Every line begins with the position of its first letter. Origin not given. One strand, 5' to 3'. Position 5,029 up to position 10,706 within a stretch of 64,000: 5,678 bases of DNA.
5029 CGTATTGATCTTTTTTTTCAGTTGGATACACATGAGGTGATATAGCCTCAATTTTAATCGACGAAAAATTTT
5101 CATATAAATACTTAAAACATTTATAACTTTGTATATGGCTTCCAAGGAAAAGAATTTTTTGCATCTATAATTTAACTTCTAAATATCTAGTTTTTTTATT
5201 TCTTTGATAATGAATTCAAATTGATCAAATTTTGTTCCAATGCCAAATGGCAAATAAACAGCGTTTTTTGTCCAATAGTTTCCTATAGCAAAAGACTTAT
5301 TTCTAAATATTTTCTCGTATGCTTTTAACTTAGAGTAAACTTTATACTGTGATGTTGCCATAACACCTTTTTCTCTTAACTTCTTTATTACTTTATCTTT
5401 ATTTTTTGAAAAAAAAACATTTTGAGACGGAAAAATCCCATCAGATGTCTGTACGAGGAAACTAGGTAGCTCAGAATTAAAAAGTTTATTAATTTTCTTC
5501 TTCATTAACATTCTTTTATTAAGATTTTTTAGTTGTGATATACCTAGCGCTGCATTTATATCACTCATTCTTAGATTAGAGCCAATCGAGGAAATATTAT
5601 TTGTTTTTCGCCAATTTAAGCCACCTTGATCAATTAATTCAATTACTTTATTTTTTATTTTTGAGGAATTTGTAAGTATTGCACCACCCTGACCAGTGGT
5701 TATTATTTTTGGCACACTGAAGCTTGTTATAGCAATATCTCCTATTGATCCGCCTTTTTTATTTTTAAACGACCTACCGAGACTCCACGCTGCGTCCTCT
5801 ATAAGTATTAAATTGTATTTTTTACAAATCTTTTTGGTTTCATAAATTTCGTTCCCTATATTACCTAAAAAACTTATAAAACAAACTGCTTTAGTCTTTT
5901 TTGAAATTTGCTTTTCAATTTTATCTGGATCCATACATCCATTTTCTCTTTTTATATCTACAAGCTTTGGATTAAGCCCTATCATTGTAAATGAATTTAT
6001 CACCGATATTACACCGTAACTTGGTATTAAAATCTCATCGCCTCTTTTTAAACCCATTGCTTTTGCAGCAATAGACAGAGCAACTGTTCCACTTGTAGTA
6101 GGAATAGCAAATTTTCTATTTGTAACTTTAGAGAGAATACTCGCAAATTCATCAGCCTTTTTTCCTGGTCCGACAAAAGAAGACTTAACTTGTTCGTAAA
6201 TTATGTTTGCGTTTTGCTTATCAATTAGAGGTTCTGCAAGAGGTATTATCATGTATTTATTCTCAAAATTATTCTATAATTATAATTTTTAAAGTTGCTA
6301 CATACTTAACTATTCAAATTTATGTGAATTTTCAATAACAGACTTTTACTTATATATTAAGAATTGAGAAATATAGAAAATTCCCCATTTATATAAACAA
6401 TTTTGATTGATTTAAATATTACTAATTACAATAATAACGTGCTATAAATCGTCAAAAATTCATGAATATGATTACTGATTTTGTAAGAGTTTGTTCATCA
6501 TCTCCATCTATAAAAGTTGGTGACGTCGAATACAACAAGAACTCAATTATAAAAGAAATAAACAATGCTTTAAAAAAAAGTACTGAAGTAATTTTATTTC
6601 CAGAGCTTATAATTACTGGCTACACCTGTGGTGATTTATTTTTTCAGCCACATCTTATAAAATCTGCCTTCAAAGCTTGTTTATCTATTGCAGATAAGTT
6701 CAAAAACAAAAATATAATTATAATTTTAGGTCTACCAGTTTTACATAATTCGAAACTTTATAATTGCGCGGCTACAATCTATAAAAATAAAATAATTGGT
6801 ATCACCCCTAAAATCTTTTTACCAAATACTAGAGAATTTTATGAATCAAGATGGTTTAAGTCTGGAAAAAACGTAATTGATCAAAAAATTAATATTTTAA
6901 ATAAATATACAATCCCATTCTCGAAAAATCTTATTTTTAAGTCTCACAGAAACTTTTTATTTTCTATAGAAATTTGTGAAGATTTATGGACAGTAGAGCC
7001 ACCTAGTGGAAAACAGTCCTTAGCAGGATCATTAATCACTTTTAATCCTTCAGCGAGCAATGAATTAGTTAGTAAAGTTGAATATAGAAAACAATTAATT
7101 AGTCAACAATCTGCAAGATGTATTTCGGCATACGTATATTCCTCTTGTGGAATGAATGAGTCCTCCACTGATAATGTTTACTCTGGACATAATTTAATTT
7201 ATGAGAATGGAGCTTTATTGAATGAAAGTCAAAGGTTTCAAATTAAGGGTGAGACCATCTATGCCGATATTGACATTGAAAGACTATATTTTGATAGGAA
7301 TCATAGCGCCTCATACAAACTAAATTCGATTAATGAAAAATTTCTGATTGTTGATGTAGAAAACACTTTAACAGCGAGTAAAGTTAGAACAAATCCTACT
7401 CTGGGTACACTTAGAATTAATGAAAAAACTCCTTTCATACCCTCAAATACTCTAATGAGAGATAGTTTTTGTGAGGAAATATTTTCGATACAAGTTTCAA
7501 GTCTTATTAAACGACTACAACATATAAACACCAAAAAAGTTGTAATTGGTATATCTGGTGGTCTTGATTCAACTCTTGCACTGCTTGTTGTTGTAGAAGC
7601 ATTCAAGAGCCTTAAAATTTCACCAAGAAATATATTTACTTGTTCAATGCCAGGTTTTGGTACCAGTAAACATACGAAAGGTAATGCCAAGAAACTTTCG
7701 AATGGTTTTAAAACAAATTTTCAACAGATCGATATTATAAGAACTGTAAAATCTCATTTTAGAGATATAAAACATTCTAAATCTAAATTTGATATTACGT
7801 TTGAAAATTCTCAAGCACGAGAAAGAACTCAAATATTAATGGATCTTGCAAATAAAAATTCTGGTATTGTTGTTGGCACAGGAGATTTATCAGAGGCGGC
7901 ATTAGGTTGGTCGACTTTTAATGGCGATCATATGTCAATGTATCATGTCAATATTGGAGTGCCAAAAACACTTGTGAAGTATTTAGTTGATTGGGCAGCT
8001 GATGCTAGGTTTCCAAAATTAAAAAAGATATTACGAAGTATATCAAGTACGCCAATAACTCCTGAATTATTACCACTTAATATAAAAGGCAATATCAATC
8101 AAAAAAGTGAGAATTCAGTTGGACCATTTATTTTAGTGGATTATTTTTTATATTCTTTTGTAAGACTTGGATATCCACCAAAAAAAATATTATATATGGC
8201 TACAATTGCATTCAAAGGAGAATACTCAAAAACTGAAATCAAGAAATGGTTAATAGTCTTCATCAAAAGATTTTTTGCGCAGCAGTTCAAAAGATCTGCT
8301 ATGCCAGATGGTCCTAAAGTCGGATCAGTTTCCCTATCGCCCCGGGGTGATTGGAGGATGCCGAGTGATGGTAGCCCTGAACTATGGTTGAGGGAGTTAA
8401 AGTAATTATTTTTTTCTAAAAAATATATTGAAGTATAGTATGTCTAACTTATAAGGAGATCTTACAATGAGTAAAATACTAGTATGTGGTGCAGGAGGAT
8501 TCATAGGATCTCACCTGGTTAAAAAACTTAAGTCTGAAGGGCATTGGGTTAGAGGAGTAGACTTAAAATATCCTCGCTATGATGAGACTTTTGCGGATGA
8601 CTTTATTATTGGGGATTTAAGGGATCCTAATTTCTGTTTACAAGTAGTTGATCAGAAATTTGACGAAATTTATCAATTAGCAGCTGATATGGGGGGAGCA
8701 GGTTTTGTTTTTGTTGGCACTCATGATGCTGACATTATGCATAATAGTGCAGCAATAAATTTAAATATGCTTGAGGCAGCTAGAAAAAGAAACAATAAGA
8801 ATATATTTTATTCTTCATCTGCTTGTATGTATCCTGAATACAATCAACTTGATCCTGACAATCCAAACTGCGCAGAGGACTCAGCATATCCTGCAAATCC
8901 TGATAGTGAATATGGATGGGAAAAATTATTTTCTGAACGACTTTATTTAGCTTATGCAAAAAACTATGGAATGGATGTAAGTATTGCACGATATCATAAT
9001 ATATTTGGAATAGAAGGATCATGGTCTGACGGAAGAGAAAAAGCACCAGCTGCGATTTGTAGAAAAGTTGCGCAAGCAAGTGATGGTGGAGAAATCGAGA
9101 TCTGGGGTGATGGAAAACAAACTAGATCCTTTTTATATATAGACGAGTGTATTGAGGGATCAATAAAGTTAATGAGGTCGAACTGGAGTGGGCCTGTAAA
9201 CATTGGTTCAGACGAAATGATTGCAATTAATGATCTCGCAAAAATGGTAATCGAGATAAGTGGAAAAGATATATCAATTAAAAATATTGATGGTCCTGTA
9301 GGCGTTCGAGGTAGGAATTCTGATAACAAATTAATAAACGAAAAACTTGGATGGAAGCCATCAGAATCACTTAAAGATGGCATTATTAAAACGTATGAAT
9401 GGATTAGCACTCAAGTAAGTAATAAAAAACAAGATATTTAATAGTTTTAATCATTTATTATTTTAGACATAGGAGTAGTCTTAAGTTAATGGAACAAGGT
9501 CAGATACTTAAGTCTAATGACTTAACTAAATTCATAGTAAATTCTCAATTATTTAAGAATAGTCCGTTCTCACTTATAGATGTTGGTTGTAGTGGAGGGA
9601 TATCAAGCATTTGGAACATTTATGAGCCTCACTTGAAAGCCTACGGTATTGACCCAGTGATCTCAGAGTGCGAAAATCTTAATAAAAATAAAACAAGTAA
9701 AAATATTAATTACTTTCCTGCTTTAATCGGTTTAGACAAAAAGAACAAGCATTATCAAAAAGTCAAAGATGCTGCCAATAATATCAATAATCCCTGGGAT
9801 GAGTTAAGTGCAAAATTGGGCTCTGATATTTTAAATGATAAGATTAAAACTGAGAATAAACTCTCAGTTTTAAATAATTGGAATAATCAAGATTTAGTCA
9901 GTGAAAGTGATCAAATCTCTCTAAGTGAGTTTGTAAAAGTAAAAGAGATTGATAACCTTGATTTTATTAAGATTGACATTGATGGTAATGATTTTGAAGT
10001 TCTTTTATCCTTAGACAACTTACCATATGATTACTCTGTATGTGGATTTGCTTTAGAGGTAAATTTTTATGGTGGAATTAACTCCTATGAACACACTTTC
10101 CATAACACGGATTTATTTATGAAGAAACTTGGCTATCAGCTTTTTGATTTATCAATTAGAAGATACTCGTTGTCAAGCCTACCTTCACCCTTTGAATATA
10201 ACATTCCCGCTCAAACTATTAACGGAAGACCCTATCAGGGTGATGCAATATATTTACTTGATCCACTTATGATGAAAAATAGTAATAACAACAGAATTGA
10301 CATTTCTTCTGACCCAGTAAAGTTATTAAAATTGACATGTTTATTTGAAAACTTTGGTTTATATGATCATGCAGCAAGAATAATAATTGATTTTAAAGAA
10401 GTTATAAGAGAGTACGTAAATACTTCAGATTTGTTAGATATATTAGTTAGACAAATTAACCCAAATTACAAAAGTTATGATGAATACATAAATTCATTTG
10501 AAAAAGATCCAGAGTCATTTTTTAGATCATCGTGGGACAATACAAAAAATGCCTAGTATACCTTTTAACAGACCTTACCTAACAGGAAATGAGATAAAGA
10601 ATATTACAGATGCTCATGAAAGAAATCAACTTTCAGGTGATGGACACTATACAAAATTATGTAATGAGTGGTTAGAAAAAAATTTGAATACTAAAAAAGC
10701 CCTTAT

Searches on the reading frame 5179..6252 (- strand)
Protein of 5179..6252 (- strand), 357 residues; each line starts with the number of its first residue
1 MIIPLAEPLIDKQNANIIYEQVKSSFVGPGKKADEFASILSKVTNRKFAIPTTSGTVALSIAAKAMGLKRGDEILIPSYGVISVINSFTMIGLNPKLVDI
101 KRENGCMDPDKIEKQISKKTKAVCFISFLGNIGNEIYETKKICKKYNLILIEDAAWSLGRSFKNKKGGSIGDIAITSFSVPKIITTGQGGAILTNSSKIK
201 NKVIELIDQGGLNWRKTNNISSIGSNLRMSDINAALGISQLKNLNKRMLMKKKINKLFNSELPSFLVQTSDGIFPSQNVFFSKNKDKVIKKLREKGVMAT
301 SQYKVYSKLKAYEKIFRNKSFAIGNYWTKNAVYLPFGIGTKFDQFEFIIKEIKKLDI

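Call 8: search_protein_families(library=ncbifam, proteins=[window:5179-6252:-], max_evalue=1e-10)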
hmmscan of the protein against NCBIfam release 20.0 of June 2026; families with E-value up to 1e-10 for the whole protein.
window:5179-6252:- (357 aa): 7 families
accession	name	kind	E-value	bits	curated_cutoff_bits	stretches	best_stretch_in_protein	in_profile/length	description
TIGR04181.1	NHT_00031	hypoth_equivalog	9.6e-58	195.7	420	1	3-335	1-357/359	LegC family aminotransferase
TIGR03588.1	PseC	equivalog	9.7e-56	189.3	423.5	1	3-354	2-378/380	UDP-4-amino-4,6-dideoxy-N-acetyl-beta-L-altrosamine transaminase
NF008687.0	PRK11706.1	equivalog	1.5e-44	152.3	375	1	3-354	2-372/375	dTDP-4-amino-4,6-dideoxygalactose transaminase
NF008658.2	PRK11658.1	equivalog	1.3e-36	126.1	631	1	3-347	5-368/379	UDP-4-amino-4-deoxy-L-arabinose aminotransferase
NF011936.0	PRK15407.1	equivalog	2.5e-36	125.3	423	1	3-210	37-251/440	lipopolysaccharide biosynthesis protein RfbH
TIGR02379.1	ECA_wecE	subfamily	1.9e-35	122.3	434.85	1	3-255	2-259/376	dTDP-4-amino-4,6-dideoxy-D-glucose transaminase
TIGR04427.1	PLP_DesI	equivalog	2.3e-32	112.6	650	1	31-263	52-278/390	dTDP-4-dehydro-6-deoxyglucose aminotransferase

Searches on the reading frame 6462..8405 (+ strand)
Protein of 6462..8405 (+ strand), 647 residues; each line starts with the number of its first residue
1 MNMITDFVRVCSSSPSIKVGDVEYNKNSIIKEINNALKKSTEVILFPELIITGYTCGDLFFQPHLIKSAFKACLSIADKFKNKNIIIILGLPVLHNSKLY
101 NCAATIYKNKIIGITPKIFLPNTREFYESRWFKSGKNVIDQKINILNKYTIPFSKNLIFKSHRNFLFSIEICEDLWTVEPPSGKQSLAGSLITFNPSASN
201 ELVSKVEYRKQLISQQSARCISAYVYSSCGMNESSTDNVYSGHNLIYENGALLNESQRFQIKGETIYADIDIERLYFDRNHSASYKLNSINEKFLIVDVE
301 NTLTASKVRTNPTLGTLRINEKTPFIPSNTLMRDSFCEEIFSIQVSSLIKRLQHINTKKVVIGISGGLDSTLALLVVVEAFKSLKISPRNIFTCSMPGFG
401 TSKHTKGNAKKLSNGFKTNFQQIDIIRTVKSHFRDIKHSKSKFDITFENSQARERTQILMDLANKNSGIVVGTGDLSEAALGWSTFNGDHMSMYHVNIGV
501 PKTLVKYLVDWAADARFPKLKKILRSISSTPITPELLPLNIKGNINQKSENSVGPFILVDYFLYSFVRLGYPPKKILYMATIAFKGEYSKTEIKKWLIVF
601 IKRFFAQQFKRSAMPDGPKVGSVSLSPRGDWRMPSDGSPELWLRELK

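Call 8: search_protein_families(library=ncbifam, proteins=[window:6462-8405:+], max_evalue=1e-10)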
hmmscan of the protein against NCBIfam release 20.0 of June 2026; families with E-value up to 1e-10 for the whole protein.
window:6462-8405:+ (647 aa): 5 families
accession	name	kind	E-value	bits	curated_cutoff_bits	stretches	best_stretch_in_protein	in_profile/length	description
NF002730.0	PRK02628.1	equivalog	7.1e-245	814.3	473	1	5-647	10-671/677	NAD(+) synthase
NF010588.0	PRK13981.1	equivalog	7.4e-66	222.7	479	1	17-634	14-537/546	NAD+ synthase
NF010587.0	PRK13980.1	equivalog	4.9e-25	88.2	255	1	338-492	12-158/267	NAD+ synthase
TIGR00552.1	nadE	equivalog_domain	6.7e-23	81.2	63.65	1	348-510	13-172/251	NAD(+) synthase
NF001979.1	PRK00768.1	equivalog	5.1e-12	45.9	250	1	344-490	24-175/266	NAD(+) synthase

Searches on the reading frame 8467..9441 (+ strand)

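Call 8: search_protein_families(library=ncbifam, proteins=[window:8467-9441:+], max_evalue=1e-10)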
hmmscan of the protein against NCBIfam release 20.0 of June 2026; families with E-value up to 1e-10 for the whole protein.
window:8467-9441:+ (324 aa): 10 families
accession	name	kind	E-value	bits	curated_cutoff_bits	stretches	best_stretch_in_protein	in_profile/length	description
NF047922.1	GDPFucSynFcl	equivalog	8.3e-34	117.4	500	1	2-315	3-303/308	GDP-L-fucose synthase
TIGR04180.1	EDH_00030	hypoth_equivalog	3.1e-24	85.6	475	1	4-275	1-266/297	NAD-dependent 4,6-dehydratase LegB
TIGR01179.1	galE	equivalog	2.9e-23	82.2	262.3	1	3-316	1-328/332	UDP-glucose 4-epimerase GalE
TIGR01181.1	dTDP_gluc_dehyt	equivalog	4.9e-23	81.7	365.1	1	3-316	1-314/321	dTDP-glucose 4,6-dehydratase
TIGR02197.1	heptose_epim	equivalog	1.6e-22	80.1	274.6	1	4-313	1-313/316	ADP-glyceromanno-heptose 6-epimerase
NF008872.0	PRK11908.1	equivalog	1.8e-14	53.5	294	1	1-265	1-271/349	bifunctional UDP-4-keto-pentose/UDP-xylose synthase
NF007490.0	PRK10084.1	subfamily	2e-11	43.5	649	0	131-315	151-336/361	dTDP-glucose 4,6-dehydratase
NF041015.1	UDPsulfquin_syn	equivalog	4e-11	42.5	575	0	45-307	69-357/384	UDP-sulfoquinovose synthase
TIGR03466.1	HpnA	hypoth_equivalog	4.2e-11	42.3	367.65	1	3-170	2-161/327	hopanoid-associated sugar epimerase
NF011728.1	PRK15181.1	equivalog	5.8e-11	42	760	0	7-232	21-245/348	Vi polysaccharide biosynthesis UDP-N-acetylglucosaminuronic acid C-4 epimerase TviC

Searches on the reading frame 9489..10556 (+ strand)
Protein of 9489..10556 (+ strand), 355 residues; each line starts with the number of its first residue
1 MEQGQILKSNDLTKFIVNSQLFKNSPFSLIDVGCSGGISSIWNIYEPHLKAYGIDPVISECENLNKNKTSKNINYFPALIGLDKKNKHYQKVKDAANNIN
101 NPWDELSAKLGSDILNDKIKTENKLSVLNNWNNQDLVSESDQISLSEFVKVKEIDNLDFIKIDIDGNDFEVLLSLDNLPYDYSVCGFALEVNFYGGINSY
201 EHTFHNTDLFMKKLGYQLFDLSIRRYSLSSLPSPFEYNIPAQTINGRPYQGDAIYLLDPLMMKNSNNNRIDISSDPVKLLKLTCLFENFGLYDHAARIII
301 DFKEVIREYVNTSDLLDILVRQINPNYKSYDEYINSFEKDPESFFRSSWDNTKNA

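Call 8: search_protein_families(library=ncbifam, proteins=[window:9489-10556:+], max_evalue=1e-10)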
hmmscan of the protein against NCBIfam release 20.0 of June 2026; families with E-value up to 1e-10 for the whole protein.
window:9489-10556:+ (355 aa): 0 families

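Call 79: search_protein_families(library=pfam, proteins=[window:9489-10556:+], max_evalue=0.001)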
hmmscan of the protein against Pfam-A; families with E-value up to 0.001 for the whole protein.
window:9489-10556:+ (355 aa): 1 family
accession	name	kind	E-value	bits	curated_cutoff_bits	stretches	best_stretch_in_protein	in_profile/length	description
PF05050.19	Methyltransf_21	-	2.5e-07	31.4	22.7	1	74-218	47-173/173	Methyltransferase FkbM domain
